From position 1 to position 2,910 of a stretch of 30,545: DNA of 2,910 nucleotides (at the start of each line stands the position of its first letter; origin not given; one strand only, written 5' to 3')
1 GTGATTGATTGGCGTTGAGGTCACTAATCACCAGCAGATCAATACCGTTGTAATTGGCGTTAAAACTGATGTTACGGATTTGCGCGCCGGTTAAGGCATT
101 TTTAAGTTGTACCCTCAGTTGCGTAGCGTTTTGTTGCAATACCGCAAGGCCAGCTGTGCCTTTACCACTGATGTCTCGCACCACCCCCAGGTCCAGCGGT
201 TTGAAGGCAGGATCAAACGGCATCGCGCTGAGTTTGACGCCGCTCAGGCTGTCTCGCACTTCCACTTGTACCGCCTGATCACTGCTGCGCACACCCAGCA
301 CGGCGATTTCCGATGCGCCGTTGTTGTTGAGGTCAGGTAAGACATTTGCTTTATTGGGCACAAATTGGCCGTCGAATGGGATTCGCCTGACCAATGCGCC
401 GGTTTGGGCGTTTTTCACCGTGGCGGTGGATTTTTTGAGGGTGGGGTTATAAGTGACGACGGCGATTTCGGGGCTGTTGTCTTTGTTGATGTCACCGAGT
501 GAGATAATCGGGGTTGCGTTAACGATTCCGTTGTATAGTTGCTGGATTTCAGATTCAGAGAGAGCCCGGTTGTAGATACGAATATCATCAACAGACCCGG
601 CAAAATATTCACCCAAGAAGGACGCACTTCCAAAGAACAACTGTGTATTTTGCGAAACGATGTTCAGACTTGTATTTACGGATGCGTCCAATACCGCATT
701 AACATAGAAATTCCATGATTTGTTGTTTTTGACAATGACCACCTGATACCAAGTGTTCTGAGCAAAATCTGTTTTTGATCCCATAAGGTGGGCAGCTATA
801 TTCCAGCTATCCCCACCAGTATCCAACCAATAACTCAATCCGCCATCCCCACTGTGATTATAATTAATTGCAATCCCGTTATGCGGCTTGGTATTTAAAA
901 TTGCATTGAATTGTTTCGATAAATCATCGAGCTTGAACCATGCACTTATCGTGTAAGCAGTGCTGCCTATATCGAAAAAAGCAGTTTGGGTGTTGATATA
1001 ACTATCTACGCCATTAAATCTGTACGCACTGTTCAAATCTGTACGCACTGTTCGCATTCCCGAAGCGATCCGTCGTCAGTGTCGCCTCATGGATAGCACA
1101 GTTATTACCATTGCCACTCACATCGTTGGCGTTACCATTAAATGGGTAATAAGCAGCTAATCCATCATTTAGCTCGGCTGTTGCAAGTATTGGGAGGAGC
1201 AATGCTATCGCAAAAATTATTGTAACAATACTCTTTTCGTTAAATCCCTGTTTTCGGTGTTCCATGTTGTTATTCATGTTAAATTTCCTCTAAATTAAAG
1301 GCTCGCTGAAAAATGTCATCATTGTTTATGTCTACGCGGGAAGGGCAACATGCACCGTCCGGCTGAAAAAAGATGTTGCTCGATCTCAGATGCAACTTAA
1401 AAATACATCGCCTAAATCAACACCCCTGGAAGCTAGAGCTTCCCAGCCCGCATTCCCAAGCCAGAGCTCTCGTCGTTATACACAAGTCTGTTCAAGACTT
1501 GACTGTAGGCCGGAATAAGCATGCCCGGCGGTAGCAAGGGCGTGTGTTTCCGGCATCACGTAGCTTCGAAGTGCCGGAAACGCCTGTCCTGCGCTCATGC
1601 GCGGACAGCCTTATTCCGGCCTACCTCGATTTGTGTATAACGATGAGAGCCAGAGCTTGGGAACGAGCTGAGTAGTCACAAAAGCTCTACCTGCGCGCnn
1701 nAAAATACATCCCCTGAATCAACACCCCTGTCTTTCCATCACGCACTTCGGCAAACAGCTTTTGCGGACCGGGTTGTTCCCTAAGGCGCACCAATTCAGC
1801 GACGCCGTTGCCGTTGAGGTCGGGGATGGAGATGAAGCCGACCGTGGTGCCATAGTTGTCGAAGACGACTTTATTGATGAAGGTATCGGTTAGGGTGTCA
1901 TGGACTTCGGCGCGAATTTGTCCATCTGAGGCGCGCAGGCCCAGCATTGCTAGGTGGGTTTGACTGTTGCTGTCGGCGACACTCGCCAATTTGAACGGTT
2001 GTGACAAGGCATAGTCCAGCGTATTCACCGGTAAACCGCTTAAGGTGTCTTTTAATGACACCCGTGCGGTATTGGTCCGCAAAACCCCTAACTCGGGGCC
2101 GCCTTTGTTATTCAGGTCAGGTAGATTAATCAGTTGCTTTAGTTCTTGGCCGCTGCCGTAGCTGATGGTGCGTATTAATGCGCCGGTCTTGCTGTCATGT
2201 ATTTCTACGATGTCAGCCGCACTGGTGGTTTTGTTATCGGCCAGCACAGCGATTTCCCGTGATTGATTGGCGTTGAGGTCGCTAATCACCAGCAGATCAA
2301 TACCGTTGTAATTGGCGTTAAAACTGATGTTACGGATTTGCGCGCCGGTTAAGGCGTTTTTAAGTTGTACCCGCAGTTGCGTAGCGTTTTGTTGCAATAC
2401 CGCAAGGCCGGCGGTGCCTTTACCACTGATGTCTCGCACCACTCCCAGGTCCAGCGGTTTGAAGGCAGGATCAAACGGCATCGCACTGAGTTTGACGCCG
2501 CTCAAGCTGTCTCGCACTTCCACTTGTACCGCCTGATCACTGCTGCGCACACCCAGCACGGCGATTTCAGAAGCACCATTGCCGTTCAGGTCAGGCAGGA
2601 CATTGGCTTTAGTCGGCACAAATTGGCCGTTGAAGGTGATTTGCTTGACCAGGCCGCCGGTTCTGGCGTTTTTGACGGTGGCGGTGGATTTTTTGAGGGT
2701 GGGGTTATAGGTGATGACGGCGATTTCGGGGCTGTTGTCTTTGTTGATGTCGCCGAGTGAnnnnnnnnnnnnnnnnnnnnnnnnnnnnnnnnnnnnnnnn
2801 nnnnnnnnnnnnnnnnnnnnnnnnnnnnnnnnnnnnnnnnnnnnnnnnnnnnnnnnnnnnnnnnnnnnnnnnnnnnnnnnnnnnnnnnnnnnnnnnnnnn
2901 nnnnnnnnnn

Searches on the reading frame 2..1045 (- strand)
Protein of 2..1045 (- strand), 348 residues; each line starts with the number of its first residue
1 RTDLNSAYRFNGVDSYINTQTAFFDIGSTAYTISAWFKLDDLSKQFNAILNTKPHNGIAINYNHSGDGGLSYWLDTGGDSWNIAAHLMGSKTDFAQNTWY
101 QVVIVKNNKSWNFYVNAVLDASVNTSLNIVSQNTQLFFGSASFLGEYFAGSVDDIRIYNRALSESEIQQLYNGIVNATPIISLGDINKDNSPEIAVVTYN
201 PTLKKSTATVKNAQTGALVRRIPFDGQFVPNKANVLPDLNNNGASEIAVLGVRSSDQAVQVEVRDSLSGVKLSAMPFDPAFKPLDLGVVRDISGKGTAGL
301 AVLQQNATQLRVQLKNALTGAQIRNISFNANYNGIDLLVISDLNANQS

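Call 7: search_protein_families(library=pfam, proteins=[window:2-1045:-], max_evalue=0.1)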
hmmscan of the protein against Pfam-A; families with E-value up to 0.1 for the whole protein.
seq(348 aa): 6 families
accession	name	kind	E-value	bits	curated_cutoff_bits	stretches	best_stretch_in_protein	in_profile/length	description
PF13385.13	Laminin_G_3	-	5.4e-25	88.7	27.6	1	12-168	2-151/151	Concanavalin A-like lectin/glucanases superfamily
PF02973.23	Sialidase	-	0.00062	19.8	26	1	86-169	94-183/189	Sialidase, N-terminal domain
PF02210.31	Laminin_G_2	-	0.0033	18.3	22.9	1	68-157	28-123/126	Laminin G domain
PF00054.30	Laminin_G_1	-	0.0062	17.2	24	1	68-142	29-101/131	Laminin G domain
PF22925.3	TS_C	-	0.0066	16.5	27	1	90-164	123-201/202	Trans-sialidase, C-terminal domain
PF23727.1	Beta-prop_FAM234A_B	-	0.095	11.6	26.4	0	177-205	127-155/467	FAM234A/B beta-propeller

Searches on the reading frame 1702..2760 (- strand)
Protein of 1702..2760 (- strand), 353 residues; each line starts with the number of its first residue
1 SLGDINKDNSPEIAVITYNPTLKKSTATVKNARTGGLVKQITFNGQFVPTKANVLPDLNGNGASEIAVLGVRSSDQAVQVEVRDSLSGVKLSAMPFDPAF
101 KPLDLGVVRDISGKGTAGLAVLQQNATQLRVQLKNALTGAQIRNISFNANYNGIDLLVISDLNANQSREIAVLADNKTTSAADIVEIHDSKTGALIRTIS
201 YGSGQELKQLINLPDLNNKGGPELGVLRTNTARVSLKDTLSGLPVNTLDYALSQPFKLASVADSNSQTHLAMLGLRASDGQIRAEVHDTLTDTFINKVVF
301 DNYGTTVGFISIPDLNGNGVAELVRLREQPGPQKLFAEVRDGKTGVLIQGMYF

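Call 21: find_related_loci(query=A1, collection=genome_contigs, flank=10000)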
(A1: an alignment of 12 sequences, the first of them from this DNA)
Query A1 (353 aa) in genome_contigs; peptide patterns used: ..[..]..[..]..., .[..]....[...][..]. (x = any residue, [..] = any of these).
244 stretches matched a pattern; 25 encode a relative of the query (tblastn E <= 1e-3); 23 distinct loci.
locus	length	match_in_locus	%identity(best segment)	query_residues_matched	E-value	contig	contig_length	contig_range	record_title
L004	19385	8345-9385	31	1-353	2e-47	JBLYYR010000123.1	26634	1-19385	MAG: Arenicellales bacterium isolate DBRS4.bin12 k97_350146, whole genome shotgun sequence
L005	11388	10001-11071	33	1-353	5e-45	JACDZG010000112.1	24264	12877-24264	MAG: Chromatiaceae bacterium isolate ppb02 NODE_206_length_24264_cov_251.756661, whole genome shotgun sequence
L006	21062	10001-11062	33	2-330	1e-44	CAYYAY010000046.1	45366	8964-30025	MAG TPA_asm: uncultured Lamprocystis sp. isolate SRP242652_co2_206 genome assembly, contig: NODE_975_length_45366_cov_32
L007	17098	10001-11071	32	1-352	6e-43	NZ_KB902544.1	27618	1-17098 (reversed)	Lamprocystis purpurea DSM 4197 A39ODRAFT_scaffold_71.72, whole genome shotgun sequence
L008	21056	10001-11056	34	1-353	7e-43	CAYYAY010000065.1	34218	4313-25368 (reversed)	MAG TPA_asm: uncultured Lamprocystis sp. isolate SRP242652_co2_206 genome assembly, contig: NODE_1475_length_34218_cov_2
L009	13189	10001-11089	30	1-353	7e-33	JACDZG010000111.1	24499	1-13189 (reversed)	MAG: Chromatiaceae bacterium isolate ppb02 NODE_203_length_24499_cov_244.850679, whole genome shotgun sequence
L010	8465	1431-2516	29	1-353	2e-32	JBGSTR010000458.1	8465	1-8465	MAG: Chromatiaceae bacterium isolate JTS-AC412 k141_4499290, whole genome shotgun sequence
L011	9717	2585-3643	30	1-353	2e-28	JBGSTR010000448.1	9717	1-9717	MAG: Chromatiaceae bacterium isolate JTS-AC412 k141_1225643, whole genome shotgun sequence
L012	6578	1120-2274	27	1-353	1e-26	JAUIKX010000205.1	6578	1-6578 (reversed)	MAG: Gammaproteobacteria bacterium isolate Co_bin.379 NODE_66484_length_6578_cov_0.921873, whole genome shotgun sequence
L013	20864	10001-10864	32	2-353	1e-24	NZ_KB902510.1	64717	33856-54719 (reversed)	Lamprocystis purpurea DSM 4197 A39ODRAFT_scaffold_40.41, whole genome shotgun sequence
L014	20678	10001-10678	33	2-353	2e-22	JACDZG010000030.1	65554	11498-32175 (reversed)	MAG: Chromatiaceae bacterium isolate ppb02 NODE_40_length_65554_cov_267.115101, whole genome shotgun sequence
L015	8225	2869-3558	32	2-353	1e-22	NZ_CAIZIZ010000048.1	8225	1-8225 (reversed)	MAG: uncultured Lamprocystis sp. isolate Loc080925-5-5m_bin-0833, whole genome shotgun sequence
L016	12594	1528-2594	35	1-353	4e-22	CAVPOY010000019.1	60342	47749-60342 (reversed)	MAG: uncultured Gammaproteobacteria bacterium isolate MFD09779.bin.2.53 genome assembly, contig: contig_36329, whole gen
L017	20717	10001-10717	29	4-353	7e-21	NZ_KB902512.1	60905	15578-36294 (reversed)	Lamprocystis purpurea DSM 4197 A39ODRAFT_scaffold_42.43, whole genome shotgun sequence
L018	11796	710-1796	35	1-353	2e-26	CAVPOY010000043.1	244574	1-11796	MAG: uncultured Gammaproteobacteria bacterium isolate MFD09779.bin.2.53 genome assembly, contig: contig_7059, whole geno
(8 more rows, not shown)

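Call 22: search_solved_structures(query=A1, max_evalue=1)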
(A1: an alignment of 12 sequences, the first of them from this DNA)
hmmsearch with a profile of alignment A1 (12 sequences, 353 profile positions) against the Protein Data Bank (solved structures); distinct sequences matched with E-value up to 1: 0.
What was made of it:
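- On Bap1/RbmC matrix adhesins: The profile of the propeller finds no PDB chain at E <= 1 (call 22).
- Closest known: Vibrio cholerae biofilm adhesins Bap1 and RbmC. Different: No sequence similarity is detectable (call 22).
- The propeller shows no detectable sequence relation to Bap1 or to any solved structure (call 22).
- Tried and rejected: Sequence search of the PDB with a propeller profile: no hit at E <= 1 (call 22).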

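Call 69: search_protein_representatives(protein=window:1702-2760:-)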
Query: 353 residues. Proteins with E-value up to 0.001 (for the whole library): 1059; up to 1e-10: 665; up to 1e-30: 200. The best 150 are listed.
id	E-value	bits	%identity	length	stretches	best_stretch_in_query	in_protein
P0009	6.7e-192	653.1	86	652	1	1-353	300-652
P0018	7.7e-174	593.8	78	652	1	1-353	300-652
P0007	5.8e-171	584.3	79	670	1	1-353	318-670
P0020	3.7e-154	529.1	74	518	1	2-353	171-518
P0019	1.0e-146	504.6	69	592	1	1-353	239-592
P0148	3.9e-123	427.1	59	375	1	1-353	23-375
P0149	5.5e-115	400.4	56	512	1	1-351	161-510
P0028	1.6e-108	379.2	80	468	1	1-234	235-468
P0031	7.9e-104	363.7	55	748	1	2-349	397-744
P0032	4.7e-103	361.2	38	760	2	2-349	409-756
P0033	1.2e-100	353.2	51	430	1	1-351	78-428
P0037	8.1e-87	307.8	46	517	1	1-350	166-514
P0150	1.8e-77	277.1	37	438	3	39-228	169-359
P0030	1.8e-74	267.3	82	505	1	1-160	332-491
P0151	1.9e-72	260.6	40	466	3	27-202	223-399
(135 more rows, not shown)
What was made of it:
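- It is usually C-terminal among the listed matches of 1,059 cluster representatives (call 69).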
